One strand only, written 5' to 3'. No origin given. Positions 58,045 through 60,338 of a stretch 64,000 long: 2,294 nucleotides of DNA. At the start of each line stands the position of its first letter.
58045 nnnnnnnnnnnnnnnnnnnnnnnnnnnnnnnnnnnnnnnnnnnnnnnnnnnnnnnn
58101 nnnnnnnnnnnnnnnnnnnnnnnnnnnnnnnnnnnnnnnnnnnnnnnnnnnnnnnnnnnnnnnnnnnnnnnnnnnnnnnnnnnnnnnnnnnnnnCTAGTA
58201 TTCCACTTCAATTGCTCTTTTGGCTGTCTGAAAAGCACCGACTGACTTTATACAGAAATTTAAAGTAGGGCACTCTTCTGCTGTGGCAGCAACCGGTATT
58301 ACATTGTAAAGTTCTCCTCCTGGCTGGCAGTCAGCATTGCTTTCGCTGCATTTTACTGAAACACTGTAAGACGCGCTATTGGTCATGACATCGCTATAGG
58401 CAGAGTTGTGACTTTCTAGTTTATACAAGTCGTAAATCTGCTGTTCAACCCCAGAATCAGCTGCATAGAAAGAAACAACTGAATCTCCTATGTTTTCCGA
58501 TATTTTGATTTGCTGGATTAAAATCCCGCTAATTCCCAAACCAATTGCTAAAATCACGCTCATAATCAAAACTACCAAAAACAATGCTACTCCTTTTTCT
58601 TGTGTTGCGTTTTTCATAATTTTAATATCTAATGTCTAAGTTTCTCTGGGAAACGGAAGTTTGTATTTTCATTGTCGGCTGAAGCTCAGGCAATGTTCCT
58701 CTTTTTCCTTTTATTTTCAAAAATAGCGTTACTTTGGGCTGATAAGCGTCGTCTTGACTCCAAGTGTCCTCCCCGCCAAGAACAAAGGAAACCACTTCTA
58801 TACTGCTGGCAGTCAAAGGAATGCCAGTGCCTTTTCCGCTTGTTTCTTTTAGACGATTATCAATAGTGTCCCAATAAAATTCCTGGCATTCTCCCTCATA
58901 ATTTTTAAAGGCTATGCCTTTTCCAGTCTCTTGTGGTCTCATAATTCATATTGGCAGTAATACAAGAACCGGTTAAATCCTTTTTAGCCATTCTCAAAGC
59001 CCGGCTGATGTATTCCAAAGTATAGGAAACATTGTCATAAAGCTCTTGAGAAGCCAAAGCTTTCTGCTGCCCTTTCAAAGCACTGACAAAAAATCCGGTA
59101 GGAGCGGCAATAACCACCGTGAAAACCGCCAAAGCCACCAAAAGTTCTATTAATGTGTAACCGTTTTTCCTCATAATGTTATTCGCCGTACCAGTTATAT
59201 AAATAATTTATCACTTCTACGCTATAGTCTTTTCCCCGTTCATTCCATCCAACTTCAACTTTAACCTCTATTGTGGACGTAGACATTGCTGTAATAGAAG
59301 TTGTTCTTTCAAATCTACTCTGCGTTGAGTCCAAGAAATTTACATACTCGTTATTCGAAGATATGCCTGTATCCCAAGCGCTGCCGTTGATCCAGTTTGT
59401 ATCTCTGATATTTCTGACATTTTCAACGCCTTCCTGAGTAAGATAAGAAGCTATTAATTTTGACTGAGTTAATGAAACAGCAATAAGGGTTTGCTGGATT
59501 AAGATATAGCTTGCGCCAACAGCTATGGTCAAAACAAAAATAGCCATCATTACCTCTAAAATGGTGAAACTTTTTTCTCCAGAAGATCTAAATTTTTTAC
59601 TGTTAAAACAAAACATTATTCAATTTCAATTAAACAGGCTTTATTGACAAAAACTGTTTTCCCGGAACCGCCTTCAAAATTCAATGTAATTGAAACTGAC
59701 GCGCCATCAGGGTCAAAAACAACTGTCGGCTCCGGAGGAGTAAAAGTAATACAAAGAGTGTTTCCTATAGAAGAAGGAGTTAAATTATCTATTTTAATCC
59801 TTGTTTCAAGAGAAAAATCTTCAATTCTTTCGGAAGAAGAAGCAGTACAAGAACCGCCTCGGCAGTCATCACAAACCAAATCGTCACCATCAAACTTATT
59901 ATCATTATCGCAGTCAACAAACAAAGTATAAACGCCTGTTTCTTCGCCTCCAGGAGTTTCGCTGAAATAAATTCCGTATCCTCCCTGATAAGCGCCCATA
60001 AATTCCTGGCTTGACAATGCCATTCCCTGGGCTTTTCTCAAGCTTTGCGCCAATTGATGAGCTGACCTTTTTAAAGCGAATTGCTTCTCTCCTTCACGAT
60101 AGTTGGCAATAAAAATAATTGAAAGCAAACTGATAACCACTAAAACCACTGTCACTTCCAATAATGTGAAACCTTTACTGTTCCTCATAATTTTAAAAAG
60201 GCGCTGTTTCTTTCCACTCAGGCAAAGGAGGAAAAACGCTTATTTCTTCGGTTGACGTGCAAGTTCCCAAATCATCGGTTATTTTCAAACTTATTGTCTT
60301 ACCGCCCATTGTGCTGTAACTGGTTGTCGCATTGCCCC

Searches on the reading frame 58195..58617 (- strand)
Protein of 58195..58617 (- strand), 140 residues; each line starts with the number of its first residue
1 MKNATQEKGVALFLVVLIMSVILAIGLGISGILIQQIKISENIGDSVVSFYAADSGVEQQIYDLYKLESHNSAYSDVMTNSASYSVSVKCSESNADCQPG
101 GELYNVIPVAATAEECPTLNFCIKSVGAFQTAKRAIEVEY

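Call 79: search_protein_families(library=pfam, proteins=[window:58195-58617:-], max_evalue=0.001)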
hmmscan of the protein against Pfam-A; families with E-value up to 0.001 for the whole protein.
window:58195-58617:- (140 aa): 1 family
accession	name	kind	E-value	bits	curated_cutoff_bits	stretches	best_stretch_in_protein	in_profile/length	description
PF14341.11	PilX_N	-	0.00061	20.2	25.5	1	8-58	1-51/51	PilX N-terminal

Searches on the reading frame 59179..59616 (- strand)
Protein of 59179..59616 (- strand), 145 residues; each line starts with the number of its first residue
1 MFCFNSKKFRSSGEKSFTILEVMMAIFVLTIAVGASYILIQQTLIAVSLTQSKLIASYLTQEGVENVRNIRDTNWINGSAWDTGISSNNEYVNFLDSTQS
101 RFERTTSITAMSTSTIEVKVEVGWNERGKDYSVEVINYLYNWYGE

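Call 79: search_protein_families(library=pfam, proteins=[window:59179-59616:-], max_evalue=0.001)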
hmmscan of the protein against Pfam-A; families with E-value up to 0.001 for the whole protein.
window:59179-59616:- (145 aa): 1 family
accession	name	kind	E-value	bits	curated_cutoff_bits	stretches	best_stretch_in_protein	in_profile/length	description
PF07963.17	N_methyl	-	0.00025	20.9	21.2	1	14-37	4-27/27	Prokaryotic N-terminal methylation motif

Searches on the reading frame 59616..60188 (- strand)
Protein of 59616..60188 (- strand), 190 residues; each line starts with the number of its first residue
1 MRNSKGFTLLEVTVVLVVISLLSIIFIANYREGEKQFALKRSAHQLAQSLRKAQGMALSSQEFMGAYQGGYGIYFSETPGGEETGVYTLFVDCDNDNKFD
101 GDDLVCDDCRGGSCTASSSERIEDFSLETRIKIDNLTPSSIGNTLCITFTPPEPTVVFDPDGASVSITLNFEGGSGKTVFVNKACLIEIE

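Call 79: search_protein_families(library=pfam, proteins=[window:59616-60188:-], max_evalue=0.001)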
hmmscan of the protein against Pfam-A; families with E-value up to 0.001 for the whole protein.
window:59616-60188:- (190 aa): 2 families
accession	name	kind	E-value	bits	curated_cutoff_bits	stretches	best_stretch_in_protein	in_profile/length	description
PF07963.17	N_methyl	-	4.4e-07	29.7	21.2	1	1-25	1-25/27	Prokaryotic N-terminal methylation motif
PF12019.13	GspH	-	7.3e-06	26.9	21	1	43-182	2-105/108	Type II transport protein GspH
